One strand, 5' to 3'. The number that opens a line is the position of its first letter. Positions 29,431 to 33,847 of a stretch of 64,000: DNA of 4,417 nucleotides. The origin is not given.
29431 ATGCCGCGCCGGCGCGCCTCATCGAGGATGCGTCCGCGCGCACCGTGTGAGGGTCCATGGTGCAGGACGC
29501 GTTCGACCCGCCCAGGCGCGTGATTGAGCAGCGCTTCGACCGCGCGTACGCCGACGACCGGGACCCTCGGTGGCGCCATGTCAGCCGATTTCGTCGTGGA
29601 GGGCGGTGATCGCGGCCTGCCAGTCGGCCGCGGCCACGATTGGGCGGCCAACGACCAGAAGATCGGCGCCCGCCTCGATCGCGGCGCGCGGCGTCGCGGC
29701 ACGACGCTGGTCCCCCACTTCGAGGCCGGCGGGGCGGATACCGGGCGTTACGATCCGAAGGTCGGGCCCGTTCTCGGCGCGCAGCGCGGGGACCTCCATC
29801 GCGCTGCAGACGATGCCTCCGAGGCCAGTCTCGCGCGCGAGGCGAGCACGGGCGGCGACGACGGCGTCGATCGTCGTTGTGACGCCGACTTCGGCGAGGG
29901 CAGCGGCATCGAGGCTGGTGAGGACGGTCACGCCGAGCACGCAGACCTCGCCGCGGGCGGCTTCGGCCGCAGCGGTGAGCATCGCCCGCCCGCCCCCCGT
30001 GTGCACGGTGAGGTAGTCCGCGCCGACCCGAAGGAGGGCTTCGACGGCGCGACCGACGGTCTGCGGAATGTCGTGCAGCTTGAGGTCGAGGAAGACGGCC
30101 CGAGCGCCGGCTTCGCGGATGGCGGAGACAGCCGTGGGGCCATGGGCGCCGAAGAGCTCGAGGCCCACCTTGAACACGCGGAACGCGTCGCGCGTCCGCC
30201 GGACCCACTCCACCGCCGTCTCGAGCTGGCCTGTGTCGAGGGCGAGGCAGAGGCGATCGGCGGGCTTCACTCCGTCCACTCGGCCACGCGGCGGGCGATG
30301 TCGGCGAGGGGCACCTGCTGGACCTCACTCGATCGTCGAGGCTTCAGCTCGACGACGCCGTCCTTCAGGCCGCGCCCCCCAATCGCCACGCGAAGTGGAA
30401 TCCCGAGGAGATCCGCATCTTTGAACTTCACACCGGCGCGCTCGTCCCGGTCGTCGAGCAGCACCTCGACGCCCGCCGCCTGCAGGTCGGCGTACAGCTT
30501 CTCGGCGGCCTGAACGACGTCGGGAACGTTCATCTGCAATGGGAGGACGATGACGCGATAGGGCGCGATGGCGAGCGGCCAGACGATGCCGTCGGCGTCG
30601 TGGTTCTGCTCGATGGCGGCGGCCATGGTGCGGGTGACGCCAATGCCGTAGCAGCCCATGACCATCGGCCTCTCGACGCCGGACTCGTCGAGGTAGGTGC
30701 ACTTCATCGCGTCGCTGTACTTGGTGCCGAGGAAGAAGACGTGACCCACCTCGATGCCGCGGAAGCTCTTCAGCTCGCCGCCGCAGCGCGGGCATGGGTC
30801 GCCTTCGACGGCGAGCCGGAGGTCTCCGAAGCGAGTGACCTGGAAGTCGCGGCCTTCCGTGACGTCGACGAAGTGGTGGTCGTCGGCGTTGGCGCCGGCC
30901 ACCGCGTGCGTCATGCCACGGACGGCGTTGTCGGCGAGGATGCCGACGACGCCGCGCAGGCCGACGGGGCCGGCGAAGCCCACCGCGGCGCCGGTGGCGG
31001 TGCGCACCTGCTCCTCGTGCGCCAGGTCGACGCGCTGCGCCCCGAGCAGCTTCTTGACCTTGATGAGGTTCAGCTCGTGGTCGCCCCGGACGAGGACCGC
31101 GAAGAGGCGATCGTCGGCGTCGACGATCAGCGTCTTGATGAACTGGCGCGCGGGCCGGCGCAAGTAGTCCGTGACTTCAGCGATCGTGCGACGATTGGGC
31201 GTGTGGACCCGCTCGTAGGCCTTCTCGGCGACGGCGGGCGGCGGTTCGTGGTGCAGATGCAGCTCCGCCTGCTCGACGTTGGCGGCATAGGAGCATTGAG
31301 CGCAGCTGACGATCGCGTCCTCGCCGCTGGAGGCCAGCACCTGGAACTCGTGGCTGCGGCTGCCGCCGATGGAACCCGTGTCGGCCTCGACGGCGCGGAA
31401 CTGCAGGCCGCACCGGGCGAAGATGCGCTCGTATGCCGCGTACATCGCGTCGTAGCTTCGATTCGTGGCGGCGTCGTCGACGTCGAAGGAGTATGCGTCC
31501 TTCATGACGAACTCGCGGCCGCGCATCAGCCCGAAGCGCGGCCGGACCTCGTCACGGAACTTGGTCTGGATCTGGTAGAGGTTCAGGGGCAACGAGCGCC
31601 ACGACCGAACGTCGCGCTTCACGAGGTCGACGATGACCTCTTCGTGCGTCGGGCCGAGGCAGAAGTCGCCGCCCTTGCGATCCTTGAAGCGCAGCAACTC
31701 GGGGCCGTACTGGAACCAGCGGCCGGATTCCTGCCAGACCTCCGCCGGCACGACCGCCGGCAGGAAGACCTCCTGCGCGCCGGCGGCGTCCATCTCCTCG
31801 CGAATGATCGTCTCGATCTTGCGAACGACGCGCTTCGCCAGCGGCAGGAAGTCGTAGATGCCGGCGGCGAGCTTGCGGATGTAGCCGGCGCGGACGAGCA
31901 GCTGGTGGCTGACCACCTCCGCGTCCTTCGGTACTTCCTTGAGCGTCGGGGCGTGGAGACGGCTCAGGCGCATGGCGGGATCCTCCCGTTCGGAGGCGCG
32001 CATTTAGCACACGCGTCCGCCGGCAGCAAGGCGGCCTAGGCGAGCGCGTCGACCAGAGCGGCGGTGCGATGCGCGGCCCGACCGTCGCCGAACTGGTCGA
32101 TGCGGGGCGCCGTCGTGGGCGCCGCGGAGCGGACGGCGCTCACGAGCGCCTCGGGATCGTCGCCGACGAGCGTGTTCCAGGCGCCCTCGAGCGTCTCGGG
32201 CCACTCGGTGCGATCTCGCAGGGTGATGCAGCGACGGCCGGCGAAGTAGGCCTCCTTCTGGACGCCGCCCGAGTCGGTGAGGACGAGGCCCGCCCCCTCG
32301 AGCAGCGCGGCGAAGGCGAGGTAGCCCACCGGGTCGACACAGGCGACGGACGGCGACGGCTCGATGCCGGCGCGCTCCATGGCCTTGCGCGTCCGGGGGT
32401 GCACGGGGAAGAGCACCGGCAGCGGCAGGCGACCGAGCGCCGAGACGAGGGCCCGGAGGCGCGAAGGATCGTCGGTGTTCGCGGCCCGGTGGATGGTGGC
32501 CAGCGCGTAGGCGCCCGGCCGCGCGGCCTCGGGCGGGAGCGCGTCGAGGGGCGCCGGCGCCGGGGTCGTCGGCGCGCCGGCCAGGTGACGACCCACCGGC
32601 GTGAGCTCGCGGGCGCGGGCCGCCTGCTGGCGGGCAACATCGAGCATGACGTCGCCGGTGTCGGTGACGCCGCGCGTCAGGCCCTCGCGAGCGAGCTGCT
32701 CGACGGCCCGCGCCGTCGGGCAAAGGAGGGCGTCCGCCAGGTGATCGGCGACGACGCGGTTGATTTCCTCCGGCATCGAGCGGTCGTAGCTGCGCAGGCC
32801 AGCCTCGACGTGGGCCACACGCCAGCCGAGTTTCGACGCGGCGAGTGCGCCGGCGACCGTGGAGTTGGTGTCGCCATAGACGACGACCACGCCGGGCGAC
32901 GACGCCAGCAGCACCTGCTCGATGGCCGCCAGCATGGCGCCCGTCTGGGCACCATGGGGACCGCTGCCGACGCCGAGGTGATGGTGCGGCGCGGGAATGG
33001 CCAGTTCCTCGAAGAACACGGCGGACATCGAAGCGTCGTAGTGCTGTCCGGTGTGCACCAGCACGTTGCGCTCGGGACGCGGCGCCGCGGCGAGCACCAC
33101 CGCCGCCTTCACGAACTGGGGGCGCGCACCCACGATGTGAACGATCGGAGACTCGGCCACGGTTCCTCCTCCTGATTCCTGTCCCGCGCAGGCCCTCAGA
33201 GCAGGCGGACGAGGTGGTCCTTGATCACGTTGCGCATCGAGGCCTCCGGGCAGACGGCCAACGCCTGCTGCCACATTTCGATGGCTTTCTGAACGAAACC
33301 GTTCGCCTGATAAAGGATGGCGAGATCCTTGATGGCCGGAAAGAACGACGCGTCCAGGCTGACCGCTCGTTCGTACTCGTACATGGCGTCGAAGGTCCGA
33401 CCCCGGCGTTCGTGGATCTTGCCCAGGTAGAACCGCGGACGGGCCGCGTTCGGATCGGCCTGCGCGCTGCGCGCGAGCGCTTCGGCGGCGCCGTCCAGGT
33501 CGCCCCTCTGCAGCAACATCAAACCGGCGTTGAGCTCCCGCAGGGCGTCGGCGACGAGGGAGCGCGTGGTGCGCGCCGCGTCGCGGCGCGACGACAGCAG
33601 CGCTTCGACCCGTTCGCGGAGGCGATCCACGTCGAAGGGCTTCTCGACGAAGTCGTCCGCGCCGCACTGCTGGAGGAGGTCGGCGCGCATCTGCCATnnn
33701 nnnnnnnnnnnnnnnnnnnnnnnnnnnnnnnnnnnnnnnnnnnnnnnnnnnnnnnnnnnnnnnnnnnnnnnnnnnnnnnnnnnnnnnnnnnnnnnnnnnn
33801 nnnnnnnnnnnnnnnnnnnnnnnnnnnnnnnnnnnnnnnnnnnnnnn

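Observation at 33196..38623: Signalling neighbourhood: MshEN-REC-TPR regulator, Zn-ribbon/2xFHA protein, divergent PBP-like lipoprotein and a TM-anchored pseudokinase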

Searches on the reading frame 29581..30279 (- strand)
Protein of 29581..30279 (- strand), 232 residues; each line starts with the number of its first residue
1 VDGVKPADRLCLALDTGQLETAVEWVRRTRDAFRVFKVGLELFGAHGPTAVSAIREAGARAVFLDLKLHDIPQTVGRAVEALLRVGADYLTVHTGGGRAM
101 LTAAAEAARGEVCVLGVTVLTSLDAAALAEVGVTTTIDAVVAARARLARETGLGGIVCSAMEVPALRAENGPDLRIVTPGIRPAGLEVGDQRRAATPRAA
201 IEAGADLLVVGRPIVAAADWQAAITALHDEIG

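Call 76: search_protein_families(library=pfam, proteins=[window:29581-30279:-], max_evalue=0.0001)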
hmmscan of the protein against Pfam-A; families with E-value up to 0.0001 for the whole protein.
window:29581-30279:- (232 aa): 1 family
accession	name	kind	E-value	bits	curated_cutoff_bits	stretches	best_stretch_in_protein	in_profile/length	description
PF00215.30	OMPdecase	-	1.7e-53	182.3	27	1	9-225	2-219/221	Orotidine 5'-phosphate decarboxylase / HUMPS family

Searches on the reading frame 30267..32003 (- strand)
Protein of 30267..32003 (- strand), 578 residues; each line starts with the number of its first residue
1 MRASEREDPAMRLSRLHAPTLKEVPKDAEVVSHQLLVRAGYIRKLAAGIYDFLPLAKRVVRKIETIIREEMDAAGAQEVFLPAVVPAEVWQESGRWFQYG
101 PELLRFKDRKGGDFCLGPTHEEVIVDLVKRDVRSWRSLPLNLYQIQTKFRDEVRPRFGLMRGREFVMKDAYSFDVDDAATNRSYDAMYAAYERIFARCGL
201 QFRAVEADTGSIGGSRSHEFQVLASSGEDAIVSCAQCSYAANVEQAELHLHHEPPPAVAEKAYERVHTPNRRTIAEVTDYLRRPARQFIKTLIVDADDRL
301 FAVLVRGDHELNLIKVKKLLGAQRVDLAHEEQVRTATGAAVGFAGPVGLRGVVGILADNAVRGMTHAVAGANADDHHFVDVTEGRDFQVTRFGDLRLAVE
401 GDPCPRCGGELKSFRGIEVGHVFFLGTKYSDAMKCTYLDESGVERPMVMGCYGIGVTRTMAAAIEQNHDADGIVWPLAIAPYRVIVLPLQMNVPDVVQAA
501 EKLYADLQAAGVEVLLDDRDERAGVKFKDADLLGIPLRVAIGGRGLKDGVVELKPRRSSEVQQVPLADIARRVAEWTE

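Call 4: search_protein_families(library=pfam, proteins=[window:30267-32003:-], max_evalue=0.01)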
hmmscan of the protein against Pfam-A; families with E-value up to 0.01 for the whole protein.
window:30267-32003:- (578 aa): 3 families
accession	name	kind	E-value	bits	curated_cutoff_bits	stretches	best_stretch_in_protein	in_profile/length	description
PF00587.30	tRNA-synt_2b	-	1.9e-34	119.8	29.3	1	105-467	2-179/179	tRNA synthetase class II core domain (G, H, P, S and T)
PF04073.20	tRNA_edit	-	1.7e-26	93.1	25.5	1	268-385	1-121/123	Aminoacyl-tRNA editing domain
PF03129.25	HGTP_anticodon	-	3.1e-21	75.8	21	1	484-575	2-93/94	Anticodon binding domain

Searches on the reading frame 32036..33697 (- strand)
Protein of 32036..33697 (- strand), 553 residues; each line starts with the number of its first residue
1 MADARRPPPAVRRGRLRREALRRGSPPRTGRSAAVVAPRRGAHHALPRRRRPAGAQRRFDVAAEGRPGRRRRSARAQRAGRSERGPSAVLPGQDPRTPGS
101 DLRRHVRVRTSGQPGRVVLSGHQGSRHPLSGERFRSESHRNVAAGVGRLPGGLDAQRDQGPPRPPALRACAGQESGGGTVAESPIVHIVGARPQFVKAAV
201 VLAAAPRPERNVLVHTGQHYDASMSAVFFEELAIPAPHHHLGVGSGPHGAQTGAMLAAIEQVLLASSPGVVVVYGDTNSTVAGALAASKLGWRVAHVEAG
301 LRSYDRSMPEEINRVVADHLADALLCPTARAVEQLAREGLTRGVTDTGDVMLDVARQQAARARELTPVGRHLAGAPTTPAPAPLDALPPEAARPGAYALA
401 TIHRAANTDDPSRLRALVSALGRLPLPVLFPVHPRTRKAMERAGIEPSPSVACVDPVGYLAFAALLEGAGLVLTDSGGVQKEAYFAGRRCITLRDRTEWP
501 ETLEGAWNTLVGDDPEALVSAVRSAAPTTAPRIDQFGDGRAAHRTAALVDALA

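Call 4: search_protein_families(library=pfam, proteins=[window:32036-33697:-], max_evalue=0.01)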
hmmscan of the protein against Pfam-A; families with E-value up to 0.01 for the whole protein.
window:32036-33697:- (553 aa): 1 family
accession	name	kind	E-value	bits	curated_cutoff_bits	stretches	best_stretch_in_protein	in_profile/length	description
PF02350.25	Epimerase_2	-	4.2e-91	305.8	30.6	1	211-547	11-344/347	UDP-N-acetylglucosamine 2-epimerase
